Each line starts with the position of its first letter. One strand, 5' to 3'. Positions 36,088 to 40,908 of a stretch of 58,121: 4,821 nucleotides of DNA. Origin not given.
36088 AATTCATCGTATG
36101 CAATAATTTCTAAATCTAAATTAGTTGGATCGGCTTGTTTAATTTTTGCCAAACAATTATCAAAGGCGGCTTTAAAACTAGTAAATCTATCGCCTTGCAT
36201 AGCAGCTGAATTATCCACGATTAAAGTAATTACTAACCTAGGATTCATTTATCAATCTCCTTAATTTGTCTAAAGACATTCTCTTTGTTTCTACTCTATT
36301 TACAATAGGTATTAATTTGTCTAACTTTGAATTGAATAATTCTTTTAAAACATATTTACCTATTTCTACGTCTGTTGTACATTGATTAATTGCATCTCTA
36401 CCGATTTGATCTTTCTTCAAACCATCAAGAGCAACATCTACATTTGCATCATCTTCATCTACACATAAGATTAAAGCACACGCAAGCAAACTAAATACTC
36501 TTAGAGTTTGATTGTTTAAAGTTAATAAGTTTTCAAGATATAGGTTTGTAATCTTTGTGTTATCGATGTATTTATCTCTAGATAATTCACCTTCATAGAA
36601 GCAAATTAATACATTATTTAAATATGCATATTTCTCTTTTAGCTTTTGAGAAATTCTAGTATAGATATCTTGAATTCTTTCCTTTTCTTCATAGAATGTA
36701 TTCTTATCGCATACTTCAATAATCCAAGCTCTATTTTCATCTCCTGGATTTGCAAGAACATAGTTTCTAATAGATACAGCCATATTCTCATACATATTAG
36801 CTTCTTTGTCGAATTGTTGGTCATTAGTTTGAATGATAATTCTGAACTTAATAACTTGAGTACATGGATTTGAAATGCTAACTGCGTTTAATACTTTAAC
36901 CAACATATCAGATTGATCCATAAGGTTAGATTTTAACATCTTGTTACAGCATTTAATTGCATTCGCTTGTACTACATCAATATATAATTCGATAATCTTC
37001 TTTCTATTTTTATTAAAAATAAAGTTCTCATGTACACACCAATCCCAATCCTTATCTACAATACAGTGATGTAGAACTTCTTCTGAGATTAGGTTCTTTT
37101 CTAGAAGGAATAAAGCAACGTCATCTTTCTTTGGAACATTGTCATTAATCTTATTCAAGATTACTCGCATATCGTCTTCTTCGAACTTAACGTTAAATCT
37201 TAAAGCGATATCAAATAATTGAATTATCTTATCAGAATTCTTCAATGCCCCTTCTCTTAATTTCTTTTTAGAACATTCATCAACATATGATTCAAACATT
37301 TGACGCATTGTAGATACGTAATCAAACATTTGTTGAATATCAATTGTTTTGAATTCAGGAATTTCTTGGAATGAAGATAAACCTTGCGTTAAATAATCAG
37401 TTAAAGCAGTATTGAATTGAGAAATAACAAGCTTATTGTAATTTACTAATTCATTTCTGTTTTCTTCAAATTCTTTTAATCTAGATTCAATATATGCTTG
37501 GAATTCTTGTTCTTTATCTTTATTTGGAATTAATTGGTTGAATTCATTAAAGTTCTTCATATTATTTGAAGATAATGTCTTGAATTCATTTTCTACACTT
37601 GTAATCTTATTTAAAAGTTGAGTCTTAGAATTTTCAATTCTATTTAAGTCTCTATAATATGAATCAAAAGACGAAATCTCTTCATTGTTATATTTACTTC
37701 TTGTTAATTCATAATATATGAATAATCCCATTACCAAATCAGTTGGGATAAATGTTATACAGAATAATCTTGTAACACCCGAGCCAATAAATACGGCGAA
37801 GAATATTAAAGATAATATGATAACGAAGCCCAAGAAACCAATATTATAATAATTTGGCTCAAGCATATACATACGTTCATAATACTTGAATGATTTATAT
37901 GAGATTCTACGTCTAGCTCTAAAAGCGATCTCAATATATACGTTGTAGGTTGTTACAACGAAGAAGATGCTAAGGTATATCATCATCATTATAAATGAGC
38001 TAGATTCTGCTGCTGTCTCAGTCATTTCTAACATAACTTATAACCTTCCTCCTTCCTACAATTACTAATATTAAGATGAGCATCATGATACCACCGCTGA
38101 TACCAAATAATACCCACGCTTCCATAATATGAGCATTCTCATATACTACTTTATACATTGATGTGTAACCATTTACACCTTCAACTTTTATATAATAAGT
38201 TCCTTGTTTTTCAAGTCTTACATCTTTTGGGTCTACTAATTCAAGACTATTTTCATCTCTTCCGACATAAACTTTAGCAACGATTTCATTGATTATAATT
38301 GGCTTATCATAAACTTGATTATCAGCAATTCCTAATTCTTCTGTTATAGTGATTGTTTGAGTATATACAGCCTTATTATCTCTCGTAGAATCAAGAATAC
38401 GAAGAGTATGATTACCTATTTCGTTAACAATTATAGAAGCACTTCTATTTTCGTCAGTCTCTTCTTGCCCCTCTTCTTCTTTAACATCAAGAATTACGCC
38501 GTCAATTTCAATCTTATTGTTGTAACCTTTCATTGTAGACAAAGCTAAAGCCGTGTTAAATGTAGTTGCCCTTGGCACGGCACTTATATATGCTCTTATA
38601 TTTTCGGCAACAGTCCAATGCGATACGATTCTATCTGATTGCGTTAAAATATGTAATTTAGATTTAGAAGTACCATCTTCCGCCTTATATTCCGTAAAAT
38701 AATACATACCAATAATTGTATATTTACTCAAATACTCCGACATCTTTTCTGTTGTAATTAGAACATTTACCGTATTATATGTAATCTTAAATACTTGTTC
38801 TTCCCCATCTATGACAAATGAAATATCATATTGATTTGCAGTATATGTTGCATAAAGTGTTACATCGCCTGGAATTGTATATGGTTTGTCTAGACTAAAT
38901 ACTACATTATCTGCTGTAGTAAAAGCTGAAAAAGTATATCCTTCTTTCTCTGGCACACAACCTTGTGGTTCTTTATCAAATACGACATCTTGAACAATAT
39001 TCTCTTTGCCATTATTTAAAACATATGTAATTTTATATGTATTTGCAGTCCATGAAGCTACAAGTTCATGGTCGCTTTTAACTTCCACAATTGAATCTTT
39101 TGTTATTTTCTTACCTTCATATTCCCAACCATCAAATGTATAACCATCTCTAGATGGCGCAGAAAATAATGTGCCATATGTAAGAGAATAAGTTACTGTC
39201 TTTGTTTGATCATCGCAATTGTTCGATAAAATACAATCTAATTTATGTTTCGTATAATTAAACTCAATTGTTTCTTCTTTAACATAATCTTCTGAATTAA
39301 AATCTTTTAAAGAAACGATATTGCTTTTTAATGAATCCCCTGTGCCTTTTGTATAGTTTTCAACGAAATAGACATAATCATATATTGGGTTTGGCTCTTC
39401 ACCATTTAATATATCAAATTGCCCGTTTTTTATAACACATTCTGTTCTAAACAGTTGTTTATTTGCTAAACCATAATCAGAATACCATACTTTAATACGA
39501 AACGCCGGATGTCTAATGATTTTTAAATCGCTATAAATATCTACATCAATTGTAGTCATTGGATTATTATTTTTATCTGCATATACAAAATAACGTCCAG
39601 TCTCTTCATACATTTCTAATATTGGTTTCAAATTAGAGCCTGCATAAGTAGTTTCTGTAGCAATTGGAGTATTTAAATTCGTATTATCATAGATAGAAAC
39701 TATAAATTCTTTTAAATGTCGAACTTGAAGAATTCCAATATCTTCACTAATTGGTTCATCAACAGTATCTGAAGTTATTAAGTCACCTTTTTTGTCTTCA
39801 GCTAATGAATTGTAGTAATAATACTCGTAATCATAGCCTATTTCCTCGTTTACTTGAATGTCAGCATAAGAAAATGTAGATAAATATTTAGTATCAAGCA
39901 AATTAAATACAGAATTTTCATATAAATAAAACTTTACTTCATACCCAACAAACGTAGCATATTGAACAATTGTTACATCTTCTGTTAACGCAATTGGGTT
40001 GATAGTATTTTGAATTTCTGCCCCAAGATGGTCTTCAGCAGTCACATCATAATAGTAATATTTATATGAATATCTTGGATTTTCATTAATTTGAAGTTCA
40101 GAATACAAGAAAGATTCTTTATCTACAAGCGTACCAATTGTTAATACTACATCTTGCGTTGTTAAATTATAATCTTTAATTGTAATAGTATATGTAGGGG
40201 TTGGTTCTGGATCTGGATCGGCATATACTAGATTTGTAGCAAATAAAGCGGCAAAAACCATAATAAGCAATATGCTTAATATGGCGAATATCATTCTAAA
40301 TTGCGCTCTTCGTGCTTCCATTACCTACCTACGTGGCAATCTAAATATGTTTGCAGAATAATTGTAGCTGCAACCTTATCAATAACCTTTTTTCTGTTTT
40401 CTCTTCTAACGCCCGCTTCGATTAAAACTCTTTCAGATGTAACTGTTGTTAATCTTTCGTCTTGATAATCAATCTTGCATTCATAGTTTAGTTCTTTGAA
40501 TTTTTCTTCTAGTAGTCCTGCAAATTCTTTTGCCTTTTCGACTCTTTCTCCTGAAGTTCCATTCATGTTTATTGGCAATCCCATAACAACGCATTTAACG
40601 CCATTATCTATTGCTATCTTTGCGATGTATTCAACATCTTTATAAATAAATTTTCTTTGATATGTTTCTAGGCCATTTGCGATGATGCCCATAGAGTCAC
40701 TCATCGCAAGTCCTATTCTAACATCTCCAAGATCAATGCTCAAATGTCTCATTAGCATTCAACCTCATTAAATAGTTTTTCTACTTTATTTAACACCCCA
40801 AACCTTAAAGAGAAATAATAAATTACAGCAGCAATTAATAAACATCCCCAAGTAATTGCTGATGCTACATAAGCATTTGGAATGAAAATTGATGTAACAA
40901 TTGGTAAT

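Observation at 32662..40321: Extended TerY-P-like operon: surface protein, 3-TM protein, dead-MIDAS vWA, PP2C, Ser/Thr kinase, live-MIDAS vWA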

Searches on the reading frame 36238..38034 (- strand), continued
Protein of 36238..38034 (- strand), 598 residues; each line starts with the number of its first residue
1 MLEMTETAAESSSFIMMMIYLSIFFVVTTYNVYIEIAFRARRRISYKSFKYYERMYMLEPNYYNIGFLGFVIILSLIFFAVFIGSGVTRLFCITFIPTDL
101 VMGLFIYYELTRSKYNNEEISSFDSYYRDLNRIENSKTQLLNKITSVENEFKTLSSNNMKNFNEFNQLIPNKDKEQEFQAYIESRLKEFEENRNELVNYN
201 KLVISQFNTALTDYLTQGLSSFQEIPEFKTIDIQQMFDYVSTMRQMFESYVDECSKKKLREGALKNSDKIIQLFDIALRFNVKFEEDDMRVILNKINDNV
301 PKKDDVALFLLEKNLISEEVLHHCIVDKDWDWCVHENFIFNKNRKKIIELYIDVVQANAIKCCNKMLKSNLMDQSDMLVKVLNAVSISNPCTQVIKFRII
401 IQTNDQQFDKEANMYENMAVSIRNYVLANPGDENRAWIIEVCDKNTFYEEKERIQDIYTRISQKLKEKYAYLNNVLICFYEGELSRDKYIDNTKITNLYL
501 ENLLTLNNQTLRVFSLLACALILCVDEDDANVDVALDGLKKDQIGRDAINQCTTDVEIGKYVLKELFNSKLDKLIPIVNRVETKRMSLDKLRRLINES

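Call 90: find_encoding_contigs(protein=P0004, flank=10000, max_places=1)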
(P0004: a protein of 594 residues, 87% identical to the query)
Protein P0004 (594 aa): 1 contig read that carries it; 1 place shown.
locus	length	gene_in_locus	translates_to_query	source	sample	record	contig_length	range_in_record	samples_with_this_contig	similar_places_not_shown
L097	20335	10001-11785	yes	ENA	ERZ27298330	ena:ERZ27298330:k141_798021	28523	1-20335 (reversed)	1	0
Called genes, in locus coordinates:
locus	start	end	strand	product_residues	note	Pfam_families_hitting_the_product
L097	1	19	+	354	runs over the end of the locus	PF00155:Aminotran_1_2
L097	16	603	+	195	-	PF00475:IGPD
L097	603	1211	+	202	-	PF00117:GATase, PF07685:GATase_3, PF07722:Peptidase_C26 (weak)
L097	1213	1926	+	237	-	PF00977:His_biosynth, PF01884:PcrB (weak)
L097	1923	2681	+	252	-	PF00977:His_biosynth, PF03060:NMO (faint)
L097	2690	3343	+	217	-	PF01502:PRA-CH, PF01503:PRA-PH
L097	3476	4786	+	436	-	PF05496:RuvB_N, PF00004:AAA, PF13173:AAA_14 (weak), PF16193:AAA_assoc_2, PF12002:MgsA_C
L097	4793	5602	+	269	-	PF00005:ABC_tran, PF13304:AAA_21 (weak)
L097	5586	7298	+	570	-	-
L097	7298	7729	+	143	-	PF03652:RuvX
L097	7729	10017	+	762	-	-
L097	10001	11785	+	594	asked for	-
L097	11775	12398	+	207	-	-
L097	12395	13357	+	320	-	PF13672:PP2C_2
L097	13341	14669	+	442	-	PF00069:Pkinase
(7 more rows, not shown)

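Call 101: find_related_loci(query=A1, collection=viral_contigs, flank=10000)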
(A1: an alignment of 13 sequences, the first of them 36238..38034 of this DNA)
Query A1 (598 aa) in viral_contigs; peptide patterns used: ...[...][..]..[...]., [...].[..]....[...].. (x = any residue, [..] = any of these).
43 stretches matched a pattern, but none encodes a relative of the query by tblastn (E <= 1e-3).

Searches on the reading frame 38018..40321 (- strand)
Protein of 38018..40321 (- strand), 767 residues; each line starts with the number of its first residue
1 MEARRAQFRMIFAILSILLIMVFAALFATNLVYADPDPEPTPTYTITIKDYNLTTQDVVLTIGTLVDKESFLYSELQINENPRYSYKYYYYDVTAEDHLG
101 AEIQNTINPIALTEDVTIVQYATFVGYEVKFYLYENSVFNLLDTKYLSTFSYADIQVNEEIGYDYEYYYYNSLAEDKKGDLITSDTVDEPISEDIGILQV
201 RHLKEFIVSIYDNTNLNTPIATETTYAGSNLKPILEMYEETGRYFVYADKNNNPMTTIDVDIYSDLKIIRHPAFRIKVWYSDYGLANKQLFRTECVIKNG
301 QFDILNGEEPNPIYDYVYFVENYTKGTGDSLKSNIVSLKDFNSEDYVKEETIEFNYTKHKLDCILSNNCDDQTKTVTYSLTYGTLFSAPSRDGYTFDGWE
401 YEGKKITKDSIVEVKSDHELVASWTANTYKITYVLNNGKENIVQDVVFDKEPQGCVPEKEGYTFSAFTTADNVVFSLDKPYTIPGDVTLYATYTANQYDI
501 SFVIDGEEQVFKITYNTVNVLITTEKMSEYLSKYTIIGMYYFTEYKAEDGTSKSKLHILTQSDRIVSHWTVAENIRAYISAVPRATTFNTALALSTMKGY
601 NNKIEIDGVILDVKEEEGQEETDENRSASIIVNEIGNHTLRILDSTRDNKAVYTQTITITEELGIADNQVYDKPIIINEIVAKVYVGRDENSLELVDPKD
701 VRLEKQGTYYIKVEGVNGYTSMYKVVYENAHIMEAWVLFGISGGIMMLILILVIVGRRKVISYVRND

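Call 3: search_protein_families(library=pfam, proteins=[window:38018-40321:-], max_evalue=0.01)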
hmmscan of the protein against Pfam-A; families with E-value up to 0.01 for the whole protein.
window:38018-40321:- (767 aa): 1 family
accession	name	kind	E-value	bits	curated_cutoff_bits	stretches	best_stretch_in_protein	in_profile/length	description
PF09479.16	Flg_new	-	4.4e-11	43.2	27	2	371-422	11-64/65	Listeria-Bacteroides repeat domain (List_Bact_rpt)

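Call 4: search_protein_families(library=padloc, proteins=[window:38018-40321:-], max_evalue=0.01)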
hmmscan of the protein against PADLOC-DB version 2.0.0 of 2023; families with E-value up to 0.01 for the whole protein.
window:38018-40321:- (767 aa): 0 families

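Call 5: search_protein_families(library=ncbifam, proteins=[window:38018-40321:-], max_evalue=0.01)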
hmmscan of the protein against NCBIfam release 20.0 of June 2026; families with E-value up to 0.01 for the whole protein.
window:38018-40321:- (767 aa): 2 families
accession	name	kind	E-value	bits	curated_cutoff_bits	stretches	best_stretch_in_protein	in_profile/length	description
TIGR02543.1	List_Bact_rpt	repeat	8.7e-09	35.6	20.95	1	389-428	1-44/44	TIGR02543 family repeat protein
NF033188.1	internalin_H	exception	7.4e-07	28.2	1050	1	450-540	367-453/548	InlH/InlC2 family class 1 internalin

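Call 87: search_protein_families(library=phrogs, proteins=[window:38018-40321:-], max_evalue=0.001)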
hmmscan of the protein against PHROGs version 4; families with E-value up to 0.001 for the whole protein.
window:38018-40321:- (767 aa): 0 families

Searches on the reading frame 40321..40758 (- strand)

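Call 3: search_protein_families(library=pfam, proteins=[window:40321-40758:-], max_evalue=0.01)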
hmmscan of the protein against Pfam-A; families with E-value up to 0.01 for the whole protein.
window:40321-40758:- (145 aa): 1 family
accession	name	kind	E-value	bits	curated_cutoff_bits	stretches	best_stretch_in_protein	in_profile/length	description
PF03652.20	RuvX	-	5.7e-40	137.2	29.2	1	3-140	1-133/134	Holliday junction resolvase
